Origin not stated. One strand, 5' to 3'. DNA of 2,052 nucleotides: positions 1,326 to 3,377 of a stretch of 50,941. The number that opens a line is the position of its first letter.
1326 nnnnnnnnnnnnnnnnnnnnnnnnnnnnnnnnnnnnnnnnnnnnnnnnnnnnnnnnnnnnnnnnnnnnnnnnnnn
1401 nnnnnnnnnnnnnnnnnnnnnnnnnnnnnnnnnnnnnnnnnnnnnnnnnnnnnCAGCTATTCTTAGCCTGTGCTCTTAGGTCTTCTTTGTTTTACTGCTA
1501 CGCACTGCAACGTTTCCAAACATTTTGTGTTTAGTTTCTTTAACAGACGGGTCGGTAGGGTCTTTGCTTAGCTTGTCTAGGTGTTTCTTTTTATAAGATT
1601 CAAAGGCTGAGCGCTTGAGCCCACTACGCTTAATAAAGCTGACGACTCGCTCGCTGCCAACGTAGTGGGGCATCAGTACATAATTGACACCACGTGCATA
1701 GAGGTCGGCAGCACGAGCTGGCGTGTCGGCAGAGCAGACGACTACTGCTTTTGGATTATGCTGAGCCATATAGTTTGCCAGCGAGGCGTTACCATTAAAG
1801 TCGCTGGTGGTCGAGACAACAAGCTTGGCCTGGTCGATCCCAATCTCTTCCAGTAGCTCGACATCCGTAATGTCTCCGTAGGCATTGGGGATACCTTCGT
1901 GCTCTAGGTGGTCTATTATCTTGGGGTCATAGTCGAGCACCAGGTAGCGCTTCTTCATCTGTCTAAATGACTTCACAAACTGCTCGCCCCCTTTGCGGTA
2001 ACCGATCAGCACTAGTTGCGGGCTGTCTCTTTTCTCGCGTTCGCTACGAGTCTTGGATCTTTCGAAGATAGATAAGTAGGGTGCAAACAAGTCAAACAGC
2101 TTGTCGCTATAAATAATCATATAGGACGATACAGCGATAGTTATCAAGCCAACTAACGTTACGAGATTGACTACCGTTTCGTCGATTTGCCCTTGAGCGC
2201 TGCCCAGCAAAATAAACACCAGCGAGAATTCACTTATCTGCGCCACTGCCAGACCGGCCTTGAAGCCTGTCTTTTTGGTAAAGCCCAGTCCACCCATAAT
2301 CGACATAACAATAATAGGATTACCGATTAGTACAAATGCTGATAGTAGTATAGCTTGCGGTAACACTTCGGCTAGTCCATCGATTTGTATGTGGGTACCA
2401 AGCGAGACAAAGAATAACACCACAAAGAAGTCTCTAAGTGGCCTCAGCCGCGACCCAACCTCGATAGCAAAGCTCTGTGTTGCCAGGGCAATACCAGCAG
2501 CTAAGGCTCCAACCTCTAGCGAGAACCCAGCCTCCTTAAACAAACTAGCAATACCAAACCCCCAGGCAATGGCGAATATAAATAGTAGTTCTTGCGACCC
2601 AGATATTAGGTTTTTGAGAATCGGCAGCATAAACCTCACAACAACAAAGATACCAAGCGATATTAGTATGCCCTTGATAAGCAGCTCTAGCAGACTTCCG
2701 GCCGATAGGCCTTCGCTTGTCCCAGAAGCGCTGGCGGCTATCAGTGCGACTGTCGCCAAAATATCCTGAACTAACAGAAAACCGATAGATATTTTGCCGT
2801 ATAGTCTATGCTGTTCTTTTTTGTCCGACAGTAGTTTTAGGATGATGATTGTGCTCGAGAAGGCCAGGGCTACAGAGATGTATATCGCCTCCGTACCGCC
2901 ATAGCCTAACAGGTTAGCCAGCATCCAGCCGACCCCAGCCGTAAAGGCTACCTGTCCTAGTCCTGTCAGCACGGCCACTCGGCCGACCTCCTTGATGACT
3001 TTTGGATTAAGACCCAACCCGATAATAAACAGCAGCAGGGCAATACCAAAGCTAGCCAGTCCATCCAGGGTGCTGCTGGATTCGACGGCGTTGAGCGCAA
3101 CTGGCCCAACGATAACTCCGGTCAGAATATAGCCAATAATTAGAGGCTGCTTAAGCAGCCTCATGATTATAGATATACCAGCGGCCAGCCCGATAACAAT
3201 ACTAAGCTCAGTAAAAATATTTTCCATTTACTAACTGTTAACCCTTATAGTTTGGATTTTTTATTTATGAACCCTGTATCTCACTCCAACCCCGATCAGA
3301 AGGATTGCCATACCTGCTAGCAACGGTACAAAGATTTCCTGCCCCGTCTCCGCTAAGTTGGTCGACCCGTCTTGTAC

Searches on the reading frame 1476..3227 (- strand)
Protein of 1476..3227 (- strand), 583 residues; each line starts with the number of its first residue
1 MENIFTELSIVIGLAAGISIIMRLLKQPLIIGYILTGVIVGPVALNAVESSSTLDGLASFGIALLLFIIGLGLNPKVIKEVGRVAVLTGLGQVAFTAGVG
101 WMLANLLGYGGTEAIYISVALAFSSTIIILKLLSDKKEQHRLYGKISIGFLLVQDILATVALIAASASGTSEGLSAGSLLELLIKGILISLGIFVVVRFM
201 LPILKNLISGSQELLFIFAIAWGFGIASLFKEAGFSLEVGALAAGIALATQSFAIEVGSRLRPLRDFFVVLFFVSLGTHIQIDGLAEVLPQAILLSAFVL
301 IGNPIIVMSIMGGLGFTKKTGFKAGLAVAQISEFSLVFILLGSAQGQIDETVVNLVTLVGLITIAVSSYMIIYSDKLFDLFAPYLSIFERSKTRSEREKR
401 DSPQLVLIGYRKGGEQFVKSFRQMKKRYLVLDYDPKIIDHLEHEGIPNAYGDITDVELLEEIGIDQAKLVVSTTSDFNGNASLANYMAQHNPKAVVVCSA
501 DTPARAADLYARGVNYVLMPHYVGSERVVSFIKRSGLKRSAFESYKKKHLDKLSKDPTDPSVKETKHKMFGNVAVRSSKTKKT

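Call 9: search_protein_families(library=pfam, proteins=[window:1476-3227:-], max_evalue=0.01)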
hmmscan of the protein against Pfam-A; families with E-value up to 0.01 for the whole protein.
window:1476-3227:- (583 aa): 2 families
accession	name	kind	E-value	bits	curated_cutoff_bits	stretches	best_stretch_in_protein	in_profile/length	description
PF00999.27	Na_H_Exchanger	-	1.8e-46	159.2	26.2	1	16-368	7-366/375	Sodium/hydrogen exchanger, transmembrane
PF02254.24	TrkA_N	-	6.4e-18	65.6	23.8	1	406-520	2-116/116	TrkA-N domain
